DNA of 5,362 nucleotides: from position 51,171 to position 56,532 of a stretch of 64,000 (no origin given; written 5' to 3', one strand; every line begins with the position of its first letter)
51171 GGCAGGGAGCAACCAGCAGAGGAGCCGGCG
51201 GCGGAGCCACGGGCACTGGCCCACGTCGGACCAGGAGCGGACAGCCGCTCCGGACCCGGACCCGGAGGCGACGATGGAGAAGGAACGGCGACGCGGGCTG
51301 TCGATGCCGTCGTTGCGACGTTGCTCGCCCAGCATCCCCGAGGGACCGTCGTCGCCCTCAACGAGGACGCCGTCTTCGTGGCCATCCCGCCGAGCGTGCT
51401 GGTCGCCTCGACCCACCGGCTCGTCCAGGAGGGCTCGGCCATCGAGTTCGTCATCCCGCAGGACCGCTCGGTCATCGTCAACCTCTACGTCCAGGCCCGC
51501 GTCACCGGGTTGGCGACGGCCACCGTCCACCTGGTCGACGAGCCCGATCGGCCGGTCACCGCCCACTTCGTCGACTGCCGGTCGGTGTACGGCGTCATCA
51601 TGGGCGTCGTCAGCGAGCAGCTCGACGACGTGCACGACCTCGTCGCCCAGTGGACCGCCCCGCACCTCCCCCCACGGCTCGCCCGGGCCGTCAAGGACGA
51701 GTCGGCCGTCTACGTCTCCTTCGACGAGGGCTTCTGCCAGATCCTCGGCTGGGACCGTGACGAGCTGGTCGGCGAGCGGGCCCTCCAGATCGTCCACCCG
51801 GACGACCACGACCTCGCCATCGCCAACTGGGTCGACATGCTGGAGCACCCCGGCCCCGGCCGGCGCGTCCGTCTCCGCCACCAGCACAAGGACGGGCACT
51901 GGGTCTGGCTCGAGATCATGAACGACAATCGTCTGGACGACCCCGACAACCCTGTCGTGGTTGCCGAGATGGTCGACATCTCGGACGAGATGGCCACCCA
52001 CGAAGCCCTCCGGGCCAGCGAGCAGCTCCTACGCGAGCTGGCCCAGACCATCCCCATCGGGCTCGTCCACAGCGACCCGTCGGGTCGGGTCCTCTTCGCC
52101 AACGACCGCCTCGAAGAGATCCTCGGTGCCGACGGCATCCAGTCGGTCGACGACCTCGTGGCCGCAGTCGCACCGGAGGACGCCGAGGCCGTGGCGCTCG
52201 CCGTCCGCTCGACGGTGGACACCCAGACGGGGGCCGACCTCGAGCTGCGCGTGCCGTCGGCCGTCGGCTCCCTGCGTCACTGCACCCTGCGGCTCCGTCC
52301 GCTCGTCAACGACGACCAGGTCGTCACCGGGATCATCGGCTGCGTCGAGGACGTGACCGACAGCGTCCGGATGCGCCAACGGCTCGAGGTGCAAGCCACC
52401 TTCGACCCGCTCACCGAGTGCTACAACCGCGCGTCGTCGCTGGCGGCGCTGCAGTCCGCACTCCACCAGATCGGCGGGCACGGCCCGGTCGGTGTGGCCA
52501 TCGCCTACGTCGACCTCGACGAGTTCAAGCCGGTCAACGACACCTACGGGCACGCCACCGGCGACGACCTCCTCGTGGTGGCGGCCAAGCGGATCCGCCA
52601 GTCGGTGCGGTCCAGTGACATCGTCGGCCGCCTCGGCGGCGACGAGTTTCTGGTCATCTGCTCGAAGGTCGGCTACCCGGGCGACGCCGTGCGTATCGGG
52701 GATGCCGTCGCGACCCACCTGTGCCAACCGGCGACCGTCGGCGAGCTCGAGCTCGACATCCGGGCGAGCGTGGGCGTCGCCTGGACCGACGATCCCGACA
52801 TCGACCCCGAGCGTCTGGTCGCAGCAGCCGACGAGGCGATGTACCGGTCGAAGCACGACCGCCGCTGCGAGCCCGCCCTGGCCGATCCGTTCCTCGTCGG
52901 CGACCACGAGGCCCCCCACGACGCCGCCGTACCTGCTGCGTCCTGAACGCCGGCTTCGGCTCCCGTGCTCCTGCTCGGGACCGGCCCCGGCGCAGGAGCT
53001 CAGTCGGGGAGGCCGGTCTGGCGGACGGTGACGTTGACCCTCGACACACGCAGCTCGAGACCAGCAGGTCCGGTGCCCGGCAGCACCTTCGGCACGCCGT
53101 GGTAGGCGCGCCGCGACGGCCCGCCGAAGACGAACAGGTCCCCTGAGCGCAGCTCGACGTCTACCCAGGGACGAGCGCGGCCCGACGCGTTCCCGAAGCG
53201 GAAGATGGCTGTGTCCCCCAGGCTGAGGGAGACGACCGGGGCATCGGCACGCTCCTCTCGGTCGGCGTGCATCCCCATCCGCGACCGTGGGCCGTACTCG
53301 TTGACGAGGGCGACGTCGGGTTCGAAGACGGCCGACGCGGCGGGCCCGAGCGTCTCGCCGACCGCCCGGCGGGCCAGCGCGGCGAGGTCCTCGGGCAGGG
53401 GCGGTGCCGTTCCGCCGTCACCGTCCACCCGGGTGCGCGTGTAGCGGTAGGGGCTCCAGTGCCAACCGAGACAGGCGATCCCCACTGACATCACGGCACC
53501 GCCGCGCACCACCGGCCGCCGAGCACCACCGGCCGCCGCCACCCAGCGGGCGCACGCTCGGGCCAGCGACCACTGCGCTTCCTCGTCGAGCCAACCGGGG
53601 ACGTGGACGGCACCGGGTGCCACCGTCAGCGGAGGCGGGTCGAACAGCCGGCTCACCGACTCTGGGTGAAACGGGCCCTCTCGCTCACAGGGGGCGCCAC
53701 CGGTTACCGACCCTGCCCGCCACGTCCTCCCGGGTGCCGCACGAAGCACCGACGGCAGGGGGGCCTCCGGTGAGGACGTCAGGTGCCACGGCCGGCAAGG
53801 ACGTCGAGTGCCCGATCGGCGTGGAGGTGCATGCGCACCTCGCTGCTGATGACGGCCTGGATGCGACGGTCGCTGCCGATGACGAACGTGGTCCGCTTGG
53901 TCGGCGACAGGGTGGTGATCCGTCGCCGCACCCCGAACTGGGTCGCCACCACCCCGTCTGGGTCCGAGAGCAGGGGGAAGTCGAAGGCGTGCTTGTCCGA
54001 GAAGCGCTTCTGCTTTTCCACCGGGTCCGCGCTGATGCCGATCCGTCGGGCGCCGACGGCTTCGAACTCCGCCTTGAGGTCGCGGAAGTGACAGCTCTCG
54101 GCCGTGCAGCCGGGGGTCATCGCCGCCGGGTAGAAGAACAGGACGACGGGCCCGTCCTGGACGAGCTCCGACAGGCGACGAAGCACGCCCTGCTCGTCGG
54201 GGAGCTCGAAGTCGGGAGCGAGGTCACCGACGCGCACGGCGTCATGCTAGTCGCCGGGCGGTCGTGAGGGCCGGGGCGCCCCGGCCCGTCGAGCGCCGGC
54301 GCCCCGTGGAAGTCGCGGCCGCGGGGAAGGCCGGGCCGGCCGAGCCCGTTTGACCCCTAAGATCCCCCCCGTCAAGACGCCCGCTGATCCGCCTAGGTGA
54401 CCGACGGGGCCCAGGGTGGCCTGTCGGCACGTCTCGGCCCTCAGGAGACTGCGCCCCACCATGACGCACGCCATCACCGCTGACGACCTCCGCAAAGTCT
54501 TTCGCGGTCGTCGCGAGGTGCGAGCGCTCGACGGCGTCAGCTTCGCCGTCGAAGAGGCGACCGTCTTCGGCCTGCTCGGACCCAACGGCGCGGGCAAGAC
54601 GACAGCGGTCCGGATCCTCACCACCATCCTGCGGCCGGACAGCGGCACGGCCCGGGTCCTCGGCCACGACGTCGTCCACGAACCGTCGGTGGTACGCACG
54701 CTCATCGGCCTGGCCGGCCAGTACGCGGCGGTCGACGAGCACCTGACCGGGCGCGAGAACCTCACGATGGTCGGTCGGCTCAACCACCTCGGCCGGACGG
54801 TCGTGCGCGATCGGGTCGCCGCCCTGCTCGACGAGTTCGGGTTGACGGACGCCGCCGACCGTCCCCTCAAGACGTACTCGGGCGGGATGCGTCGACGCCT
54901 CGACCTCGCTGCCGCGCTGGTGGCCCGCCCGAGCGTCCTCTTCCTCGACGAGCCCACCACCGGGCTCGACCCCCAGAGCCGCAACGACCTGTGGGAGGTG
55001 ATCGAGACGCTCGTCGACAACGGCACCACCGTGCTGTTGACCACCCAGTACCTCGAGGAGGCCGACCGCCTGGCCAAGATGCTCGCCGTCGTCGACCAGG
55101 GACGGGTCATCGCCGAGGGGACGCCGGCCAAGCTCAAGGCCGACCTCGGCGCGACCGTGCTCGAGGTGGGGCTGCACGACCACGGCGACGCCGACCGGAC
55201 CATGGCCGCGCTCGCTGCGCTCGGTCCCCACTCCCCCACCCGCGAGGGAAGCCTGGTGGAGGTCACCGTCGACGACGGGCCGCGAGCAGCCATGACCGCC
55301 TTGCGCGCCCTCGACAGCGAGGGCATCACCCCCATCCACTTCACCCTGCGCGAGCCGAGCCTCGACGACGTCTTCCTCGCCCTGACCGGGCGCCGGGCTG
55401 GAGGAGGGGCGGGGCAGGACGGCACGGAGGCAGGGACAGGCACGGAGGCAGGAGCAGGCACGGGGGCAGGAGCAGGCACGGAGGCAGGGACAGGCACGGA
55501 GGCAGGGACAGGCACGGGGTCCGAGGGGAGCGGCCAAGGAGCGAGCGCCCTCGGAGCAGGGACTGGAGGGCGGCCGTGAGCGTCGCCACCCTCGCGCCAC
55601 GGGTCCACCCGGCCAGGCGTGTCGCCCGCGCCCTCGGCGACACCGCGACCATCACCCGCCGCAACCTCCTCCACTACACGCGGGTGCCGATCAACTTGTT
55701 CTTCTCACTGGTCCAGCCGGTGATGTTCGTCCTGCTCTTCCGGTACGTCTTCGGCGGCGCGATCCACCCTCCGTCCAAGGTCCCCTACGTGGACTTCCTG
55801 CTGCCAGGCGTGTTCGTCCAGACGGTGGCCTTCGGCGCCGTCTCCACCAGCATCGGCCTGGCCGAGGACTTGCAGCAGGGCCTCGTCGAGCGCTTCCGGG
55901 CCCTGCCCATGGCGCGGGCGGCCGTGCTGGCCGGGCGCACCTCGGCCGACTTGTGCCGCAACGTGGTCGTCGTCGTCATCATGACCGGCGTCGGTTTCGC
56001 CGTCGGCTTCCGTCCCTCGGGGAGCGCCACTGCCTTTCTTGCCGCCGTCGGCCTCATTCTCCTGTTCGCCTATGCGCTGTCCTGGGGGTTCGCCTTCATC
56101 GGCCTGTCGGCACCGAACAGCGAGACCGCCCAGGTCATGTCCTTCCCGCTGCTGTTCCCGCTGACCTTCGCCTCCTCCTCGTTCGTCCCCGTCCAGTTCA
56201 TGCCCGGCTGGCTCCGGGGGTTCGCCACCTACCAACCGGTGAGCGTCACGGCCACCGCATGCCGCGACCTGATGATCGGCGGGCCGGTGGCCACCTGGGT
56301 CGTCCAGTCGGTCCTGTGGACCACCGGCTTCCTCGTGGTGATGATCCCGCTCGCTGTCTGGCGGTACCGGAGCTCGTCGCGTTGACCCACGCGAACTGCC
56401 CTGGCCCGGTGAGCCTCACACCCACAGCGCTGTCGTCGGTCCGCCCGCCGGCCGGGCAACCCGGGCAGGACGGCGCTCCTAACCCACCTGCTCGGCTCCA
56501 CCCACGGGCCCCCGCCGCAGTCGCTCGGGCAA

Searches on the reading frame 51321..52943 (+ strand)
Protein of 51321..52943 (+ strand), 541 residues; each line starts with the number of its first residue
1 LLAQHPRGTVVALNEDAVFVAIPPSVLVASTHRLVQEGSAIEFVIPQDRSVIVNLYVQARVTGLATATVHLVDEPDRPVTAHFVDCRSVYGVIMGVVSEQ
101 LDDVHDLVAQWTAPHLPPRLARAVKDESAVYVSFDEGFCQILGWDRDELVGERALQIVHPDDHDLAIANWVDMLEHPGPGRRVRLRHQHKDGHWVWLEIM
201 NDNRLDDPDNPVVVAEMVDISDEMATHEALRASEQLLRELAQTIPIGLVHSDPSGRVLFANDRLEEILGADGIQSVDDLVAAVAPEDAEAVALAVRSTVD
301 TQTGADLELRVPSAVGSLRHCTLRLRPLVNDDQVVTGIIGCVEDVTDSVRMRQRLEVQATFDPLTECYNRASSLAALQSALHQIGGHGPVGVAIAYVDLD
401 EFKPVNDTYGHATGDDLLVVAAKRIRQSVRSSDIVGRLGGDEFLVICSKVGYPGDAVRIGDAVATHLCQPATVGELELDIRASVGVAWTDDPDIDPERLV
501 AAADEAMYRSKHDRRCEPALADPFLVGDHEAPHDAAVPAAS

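Call 37: search_protein_families(library=pfam, proteins=[window:51321-52943:+], max_evalue=0.0001)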
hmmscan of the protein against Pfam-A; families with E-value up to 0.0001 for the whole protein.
window:51321-52943:+ (541 aa): 6 families
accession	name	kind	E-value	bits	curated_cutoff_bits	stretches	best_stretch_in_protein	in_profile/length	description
PF00990.26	GGDEF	-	1.5e-35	122.8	23.8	1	359-515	1-159/161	Diguanylate cyclase, GGDEF domain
PF08447.18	PAS_3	-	6.9e-18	65.1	25.6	1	132-199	2-70/89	PAS fold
PF13426.13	PAS_9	-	6.6e-16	58.9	27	2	249-347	5-103/103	PAS domain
PF08448.16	PAS_4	-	3.3e-14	53.5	23.1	1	245-349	5-109/110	PAS fold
PF00989.32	PAS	-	5.9e-11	42.8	22.6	1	236-345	2-113/113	PAS fold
PF13188.13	PAS_8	-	2.7e-07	30.7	21.8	0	236-275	2-40/65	PAS domain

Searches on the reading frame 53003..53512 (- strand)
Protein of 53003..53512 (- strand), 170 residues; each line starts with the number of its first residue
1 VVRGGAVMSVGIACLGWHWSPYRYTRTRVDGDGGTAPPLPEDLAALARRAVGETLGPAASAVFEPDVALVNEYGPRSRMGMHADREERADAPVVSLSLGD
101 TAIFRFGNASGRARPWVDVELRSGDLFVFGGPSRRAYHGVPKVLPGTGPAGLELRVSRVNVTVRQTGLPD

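Call 37: search_protein_families(library=pfam, proteins=[window:53003-53512:-], max_evalue=0.0001)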
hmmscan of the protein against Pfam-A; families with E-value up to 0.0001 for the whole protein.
window:53003-53512:- (170 aa): 1 family
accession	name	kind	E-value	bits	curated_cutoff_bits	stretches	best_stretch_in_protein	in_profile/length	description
PF13532.12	2OG-FeII_Oxy_2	-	1.4e-39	136.8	31.2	1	4-164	34-194/194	2OG-Fe(II) oxygenase superfamily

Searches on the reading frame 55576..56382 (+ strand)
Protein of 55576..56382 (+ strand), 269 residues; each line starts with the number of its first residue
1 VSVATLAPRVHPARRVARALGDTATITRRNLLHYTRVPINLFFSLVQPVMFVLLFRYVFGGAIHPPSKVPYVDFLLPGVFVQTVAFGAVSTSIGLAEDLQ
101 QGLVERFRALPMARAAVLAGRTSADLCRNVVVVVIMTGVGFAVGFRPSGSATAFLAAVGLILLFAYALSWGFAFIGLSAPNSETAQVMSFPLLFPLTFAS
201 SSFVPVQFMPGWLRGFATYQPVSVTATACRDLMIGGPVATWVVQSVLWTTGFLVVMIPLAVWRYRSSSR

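Call 37: search_protein_families(library=pfam, proteins=[window:55576-56382:+], max_evalue=0.0001)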
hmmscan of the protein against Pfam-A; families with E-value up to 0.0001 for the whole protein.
window:55576-56382:+ (269 aa): 2 families
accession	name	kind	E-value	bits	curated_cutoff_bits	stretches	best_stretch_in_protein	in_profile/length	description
PF01061.29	ABC2_membrane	-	7.7e-27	94.6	26.9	1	24-232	4-209/211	ABC-2 type transporter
PF12698.13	ABC2_membrane_3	-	2.4e-13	50.4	31.6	1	71-261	160-346/347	ABC-2 family transporter protein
